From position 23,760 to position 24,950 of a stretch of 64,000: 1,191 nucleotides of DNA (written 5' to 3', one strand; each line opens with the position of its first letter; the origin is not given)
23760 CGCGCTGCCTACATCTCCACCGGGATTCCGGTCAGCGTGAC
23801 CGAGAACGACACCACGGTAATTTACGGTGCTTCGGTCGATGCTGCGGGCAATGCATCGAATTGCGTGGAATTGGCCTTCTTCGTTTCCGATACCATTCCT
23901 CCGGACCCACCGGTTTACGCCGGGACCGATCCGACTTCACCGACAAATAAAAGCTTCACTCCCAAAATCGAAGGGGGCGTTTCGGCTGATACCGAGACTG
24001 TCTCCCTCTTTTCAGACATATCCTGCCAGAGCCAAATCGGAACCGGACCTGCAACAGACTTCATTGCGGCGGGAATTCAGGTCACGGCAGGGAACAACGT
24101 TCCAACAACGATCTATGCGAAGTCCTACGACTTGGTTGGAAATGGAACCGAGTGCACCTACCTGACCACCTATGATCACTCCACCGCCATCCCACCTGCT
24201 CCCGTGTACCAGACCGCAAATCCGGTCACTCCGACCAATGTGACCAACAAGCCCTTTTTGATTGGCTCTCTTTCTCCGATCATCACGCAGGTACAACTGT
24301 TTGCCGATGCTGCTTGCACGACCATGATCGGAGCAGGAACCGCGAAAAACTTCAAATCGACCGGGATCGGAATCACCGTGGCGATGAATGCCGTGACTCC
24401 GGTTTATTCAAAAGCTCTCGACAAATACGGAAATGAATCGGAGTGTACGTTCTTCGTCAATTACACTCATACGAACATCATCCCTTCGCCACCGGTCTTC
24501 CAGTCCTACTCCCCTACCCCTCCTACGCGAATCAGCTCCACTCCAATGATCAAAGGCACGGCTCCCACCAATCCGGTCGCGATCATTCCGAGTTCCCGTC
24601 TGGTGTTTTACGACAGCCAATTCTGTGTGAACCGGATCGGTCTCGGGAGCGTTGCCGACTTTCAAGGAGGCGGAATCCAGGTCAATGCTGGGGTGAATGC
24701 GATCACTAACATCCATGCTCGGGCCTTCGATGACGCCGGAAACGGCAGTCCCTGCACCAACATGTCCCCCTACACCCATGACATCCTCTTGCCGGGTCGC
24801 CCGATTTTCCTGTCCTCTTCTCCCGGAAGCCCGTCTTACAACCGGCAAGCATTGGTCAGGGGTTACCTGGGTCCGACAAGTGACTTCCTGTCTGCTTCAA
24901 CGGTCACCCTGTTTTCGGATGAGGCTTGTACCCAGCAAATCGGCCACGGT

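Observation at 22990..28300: Third giant lipoprotein: about 8 copies of an unrecognised ~100-aa two-Cys repeat followed by about 11 FN3 domains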

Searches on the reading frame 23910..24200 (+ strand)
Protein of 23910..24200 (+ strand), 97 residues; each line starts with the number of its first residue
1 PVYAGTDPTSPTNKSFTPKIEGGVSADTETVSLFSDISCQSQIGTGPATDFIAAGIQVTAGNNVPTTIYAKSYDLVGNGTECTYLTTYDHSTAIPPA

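Call 11: search_protein_families(library=pfam, proteins=[window:23910-24200:+], max_evalue=10)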
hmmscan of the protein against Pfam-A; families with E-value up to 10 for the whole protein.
seq(97 aa): 0 families

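Call 21: search_solved_structures(query=A1, max_evalue=10, show_alignments=3)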
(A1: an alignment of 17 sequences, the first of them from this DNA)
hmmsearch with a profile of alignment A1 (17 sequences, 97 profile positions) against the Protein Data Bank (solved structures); distinct sequences matched with E-value up to 10: 1.
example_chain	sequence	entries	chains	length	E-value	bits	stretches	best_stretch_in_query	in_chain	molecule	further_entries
8y48_A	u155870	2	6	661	0.33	14.4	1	4-44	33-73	Envelope glycoprotein B | Core gene UL27 family protein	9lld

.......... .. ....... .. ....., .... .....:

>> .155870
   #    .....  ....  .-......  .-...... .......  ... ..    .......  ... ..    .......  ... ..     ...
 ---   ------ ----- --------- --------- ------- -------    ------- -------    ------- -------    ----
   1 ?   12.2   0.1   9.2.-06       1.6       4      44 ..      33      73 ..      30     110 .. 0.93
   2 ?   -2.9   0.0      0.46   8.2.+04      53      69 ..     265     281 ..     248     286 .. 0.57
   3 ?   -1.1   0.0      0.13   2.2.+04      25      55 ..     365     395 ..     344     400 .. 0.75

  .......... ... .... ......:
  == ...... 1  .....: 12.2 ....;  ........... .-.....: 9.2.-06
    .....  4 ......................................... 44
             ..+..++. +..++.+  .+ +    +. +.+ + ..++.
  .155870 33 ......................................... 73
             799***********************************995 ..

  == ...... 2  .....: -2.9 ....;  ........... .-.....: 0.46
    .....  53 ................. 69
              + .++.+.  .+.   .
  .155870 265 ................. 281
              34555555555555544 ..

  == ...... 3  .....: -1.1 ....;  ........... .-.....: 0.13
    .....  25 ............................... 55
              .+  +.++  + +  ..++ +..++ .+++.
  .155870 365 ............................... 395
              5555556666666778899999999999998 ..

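Call 32: predict_structure(alignment_id=A1)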
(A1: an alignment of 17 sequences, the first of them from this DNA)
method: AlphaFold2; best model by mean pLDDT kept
length: 97 residues; sequences in the alignment: 17
mean_pLDDT: 85.0   pTM: 0.72
mean pLDDT of the five models: 85.0, 78.8, 77.2, 77.2, 73.2
residues with pLDDT >= 90: 63; 70-90: 12; 50-70: 20; < 50: 2
segments of 3 or more residues with pLDDT < 50: none
pLDDT, mean of each block of 10 residues (from residue 1): 52 71 94 97 97 93 88 96 91 65
secondary structure, 60 per line:
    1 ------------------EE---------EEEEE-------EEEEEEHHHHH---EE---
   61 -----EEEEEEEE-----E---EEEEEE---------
elements in order: E30-34 E42-47 H48-52 E66-73 E83-88
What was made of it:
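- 23910..24200 (+): Two-Cys Ig-like repeat 5 (aa 431-527; Cys469/512). This is the copy that was modelled. AF2 pLDDT 85 (call 32).
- On Pfam Big_6 (PF17936) / Big_13 (PF19077) Ig-like domain: The AF2 model has pLDDT 85 and is beta-rich (call 32).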

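Call 34: search_protein_representatives(alignment_id=A1)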
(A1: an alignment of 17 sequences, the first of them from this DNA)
Query: 17 sequences, 97 profile positions. Proteins with E-value up to 0.001 (for the whole library): 2551; up to 1e-10: 1380; up to 1e-30: 486. The best 150 are listed.
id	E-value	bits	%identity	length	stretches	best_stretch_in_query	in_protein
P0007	0.0e+00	1503.8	-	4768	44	5-96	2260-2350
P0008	0.0e+00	1302.2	-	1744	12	1-96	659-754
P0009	0.0e+00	1207.0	-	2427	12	1-96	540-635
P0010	0.0e+00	1194.7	-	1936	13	1-96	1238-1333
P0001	0.0e+00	1047.8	-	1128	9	1-97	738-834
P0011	3.7e-292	959.9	-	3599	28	5-96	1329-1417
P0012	1.2e-263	868.6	-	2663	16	2-96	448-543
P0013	2.4e-255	841.9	-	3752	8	1-96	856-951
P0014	1.2e-251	830.1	-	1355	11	1-96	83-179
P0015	2.6e-250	825.8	-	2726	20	1-96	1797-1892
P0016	8.1e-243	801.8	-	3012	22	1-96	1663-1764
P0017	7.9e-224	740.9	-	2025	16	1-96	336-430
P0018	2.7e-223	739.2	-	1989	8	1-96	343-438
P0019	4.5e-220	728.9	-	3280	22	1-96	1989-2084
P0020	3.5e-219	726.0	-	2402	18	1-96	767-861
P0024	2.0e-204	678.7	-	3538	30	9-96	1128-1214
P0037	6.8e-187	622.5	-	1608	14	1-95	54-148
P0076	8.4e-169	564.5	-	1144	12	1-96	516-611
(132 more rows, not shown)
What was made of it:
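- Tried and rejected: The exhaustive profile search showed 2,551 relatives (call 34).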

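Call 35: fold_search(model_id=the predicted structure, library=pdb)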
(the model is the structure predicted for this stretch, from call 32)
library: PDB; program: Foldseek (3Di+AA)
matches with E <= 10: 1167; with E <= 0.001: 0
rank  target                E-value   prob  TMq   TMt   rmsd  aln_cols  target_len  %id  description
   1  1hnf                  1.3e-01  0.93  0.41  0.26   5.8        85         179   10  CRYSTAL STRUCTURE OF THE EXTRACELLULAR REGION OF THE HUMAN CELL ADHESION MOLECULE CD2 AT 2.5 ANGSTROMS RESOLUTION (released 1995-02-07)
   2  1hng_A                1.5e-01  0.96  0.44  0.28   4.4        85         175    9  CRYSTAL STRUCTURE AT 2.8 ANGSTROMS RESOLUTION OF A SOLUBLE FORM OF THE CELL ADHESION MOLECULE CD2 (released 1995-02-07)
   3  4wtz_H                1.5e-01  0.94  0.41  0.38   6.0        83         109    6  Human CEACAM6-CEACAM8 N-domain heterodimer complex (released 2015-11-04)
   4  4wtz_G                1.6e-01  0.92  0.41  0.37   6.1        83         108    6  Human CEACAM6-CEACAM8 N-domain heterodimer complex (released 2015-11-04)
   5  1t6w_MODEL_1_A        2.6e-01  0.92  0.44  0.44   4.4        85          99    9  RATIONAL DESIGN OF A CALCIUM-BINDING ADHESION PROTEIN NMR, 20 STRUCTURES (released 2005-02-15)
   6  3pdg                  2.7e-01  0.97  0.49  0.52   3.4        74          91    9  Structures of Clostridium thermocellum CbhA fibronectin(III)-like modules (released 2011-11-23)
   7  4y88                  3.1e-01  0.90  0.45  0.41   5.7        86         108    8  Crystal structure of the N-terminal domain of CEACAM8 (released 2015-10-07)
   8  5ij3_A                3.4e-01  0.16  0.28  0.16  11.8        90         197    9  SrpA adhesin in complex with sialyl T antigen (released 2017-02-08)
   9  9kvu                  3.6e-01  0.84  0.41  0.42   3.9        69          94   13  Structure of B1 domain in the bifunctional enzyme CelAly (released 2026-03-18)
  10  6gbh_B                3.6e-01  0.84  0.44  0.41   6.0        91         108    5  Helicobacter pylori adhesin HopQ type II bound to the N-terminal domain of human CEACAM1 (released 2018-06-27)
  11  8v5k_G                3.6e-01  0.69  0.37  0.32   5.4        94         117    8  Structure of the Human Respirovirus 3 Fusion Protein Bound to Camelid Nanobodies 4C03 and 4C06 (released 2024-05-22)
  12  8gul_A                3.6e-01  0.47  0.39  0.12   6.1        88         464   15  Chitin-active AA10 LPMO (GbpA) complexed with Cu(II) from Vibrio campbellii (released 2023-06-21)
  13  6tqd_E                3.8e-01  0.84  0.49  0.27   5.1        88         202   19  D00-D0 domain of Intimin (released 2021-01-13)
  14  9p99_C                4.0e-01  0.72  0.45  0.43   4.0        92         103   13  CryoEM structure of integrin alphaEbeta7 bound to E-cadherin (released 2025-09-24)
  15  5eq4_B                4.0e-01  0.18  0.28  0.16  12.4        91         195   10  Crystal structure of the SrpA adhesin R347E mutant from Streptococcus sanguinis (released 2016-01-27)
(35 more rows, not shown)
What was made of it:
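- On Pfam Big_6 (PF17936) / Big_13 (PF19077) Ig-like domain: The best Foldseek PDB matches are Ig/FN3-like (CD2, CEACAM, CbhA Fn3-like, intimin D00-D0), but with E >= 0.13 and TM 0.4-0.5 (call 35).
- AF2 of repeat 5 gives a beta fold with pLDDT 85, and its best Foldseek matches are Ig/FN3-like sandwiches (calls 32, 35).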

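Call 41: search_protein_families(library=pfam, proteins=[P0008, P0010, P0014, P0017, P0037, P0076], max_evalue=0.001)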
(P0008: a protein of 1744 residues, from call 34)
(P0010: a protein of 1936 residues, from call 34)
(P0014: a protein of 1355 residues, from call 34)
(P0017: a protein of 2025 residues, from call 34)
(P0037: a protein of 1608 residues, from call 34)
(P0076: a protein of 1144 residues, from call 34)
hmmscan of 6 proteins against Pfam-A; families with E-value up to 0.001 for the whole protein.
P0008 (1744 aa): 5 families
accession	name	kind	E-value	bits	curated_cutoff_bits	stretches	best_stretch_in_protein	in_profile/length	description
PF13385.13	Laminin_G_3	-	8.9e-22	78.3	27.6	1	1586-1731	4-149/151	Concanavalin A-like lectin/glucanases superfamily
PF05229.21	SCPU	-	4e-17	63.3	22.4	0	185-251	64-125/138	Spore Coat Protein U domain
PF25788.1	Ig_Rha78A_N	-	2.2e-10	41.2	27.4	1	1351-1426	17-92/105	Rha78A-like, N-terminal immunoglobulin domain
PF03487.18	IL13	-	2.6e-05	24.6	25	0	1105-1132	52-79/129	Interleukin-13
PF24489.1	Ig_J_second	-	6.8e-05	23.3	27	0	1482-1536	41-97/105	Tip attachment protein J second Ig-like domain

P0010 (1936 aa): 1 family
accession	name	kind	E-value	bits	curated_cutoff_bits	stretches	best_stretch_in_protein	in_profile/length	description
PF13385.13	Laminin_G_3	-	1.6e-16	61.3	27.6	1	1787-1921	11-149/151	Concanavalin A-like lectin/glucanases superfamily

P0014 (1355 aa): 1 family
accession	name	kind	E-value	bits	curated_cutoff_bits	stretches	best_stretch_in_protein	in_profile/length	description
PF19077.6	Big_13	-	4.1e-05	24.4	27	0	496-560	29-92/102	Bacterial Ig-like domain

P0017 (2025 aa): 2 families
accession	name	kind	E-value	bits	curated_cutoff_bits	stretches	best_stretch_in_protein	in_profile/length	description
PF17936.7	Big_6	-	6.7e-111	363.2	27.6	13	540-608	11-77/83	Bacterial Ig domain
PF19077.6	Big_13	-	1.3e-36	125.6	27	2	1115-1186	25-97/102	Bacterial Ig-like domain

P0037 (1608 aa): 3 families
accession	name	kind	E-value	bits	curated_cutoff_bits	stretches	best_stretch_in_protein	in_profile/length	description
PF17936.7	Big_6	-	2e-35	121.3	27.6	3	259-327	10-75/83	Bacterial Ig domain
PF19077.6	Big_13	-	9.8e-23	81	27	0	254-327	19-92/102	Bacterial Ig-like domain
PF22821.2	ZP1_ZP4_Ig-like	-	0.00072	20.4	28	0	975-1020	4-49/94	Zona pellucida sperm-binding proteins 1/4, Ig-like domain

P0076 (1144 aa): 2 families
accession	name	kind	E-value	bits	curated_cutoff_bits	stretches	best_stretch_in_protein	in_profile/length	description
PF17936.7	Big_6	-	4e-20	72.3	27.6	1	319-402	1-75/83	Bacterial Ig domain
PF19077.6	Big_13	-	1.7e-07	32.1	27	0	321-408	12-97/102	Bacterial Ig-like domain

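Call 70: list_cluster_members(proteins=[P0007, P0008, P0009, P0010, P0011, P0012, P0016, P0017, P0024, P0037])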
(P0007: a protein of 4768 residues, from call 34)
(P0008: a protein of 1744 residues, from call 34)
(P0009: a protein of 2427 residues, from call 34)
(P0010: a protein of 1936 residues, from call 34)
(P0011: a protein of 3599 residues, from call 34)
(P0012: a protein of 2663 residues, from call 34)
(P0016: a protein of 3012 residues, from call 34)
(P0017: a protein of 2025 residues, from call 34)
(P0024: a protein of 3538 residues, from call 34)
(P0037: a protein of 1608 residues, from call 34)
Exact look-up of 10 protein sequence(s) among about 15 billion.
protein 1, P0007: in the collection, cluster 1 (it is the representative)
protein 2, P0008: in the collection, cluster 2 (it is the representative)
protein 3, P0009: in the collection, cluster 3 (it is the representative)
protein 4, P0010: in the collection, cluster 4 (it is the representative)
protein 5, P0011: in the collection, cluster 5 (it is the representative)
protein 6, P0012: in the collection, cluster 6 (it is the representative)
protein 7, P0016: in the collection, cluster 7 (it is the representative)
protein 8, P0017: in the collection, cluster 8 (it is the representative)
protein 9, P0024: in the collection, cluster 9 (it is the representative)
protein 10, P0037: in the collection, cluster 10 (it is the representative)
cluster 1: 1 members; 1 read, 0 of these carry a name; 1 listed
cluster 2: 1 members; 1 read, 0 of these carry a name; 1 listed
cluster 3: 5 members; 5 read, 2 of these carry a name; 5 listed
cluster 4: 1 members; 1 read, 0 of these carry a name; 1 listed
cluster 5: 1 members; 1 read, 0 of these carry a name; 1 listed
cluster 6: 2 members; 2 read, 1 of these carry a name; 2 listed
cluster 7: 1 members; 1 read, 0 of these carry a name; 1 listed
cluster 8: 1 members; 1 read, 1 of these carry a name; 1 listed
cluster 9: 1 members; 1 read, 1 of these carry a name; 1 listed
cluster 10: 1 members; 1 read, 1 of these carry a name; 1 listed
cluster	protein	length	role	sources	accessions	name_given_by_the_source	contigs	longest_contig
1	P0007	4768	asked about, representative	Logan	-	-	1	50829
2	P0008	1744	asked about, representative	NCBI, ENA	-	-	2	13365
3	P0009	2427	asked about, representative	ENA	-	-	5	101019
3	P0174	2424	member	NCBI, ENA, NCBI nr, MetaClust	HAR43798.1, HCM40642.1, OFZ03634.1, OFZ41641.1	MAG TPA: hypothetical protein DCS07_14375 [Bdellovibrionales bacterium] | MAG: hypothetical protein A2X97_00895 [Bdellovibrionales bacterium GWA1_52_35] | status=active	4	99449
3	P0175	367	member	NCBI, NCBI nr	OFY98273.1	MAG: hypothetical protein A2Z97_09520 [Bdellovibrionales bacterium GWB1_52_6]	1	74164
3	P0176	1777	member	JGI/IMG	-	-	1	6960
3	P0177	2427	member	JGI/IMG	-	-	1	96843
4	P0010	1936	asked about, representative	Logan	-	-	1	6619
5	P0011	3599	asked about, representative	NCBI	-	-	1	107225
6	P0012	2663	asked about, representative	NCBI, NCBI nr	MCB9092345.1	MAG: delta-60 repeat domain-containing protein [Halobacteriovoraceae bacterium] | delta-60 repeat domain-containing protein [Halobacteriovoraceae bacterium]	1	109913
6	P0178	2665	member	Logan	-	-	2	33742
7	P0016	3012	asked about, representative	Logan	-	-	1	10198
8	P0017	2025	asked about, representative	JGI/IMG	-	hypothetical protein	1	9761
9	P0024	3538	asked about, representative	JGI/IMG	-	hypothetical protein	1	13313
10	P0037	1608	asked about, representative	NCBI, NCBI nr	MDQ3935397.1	MAG: hypothetical protein M3340_12295, partial [Actinomycetota bacterium] | hypothetical protein [Actinomycetota bacterium]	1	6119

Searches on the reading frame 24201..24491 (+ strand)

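Call 11: search_protein_families(library=pfam, proteins=[window:24201-24491:+], max_evalue=10)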
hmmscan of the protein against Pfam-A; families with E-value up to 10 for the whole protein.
seq(97 aa): 2 families
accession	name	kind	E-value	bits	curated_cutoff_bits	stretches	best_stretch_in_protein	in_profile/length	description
PF05229.21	SCPU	-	0.017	15.9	22.4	1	32-71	83-119/138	Spore Coat Protein U domain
PF01618.21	MotA_ExbB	-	0.063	13.5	22.9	1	20-78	61-120/127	MotA/TolQ/ExbB proton channel family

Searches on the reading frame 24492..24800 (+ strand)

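Call 11: search_protein_families(library=pfam, proteins=[window:24492-24800:+], max_evalue=10)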
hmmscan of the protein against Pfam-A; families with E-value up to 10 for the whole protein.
seq(103 aa): 1 family
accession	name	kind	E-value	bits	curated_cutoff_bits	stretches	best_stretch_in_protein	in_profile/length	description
PF15790.10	EP400_N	-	0.13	11.5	27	1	4-59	134-189/490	E1A-binding protein p400, N-terminal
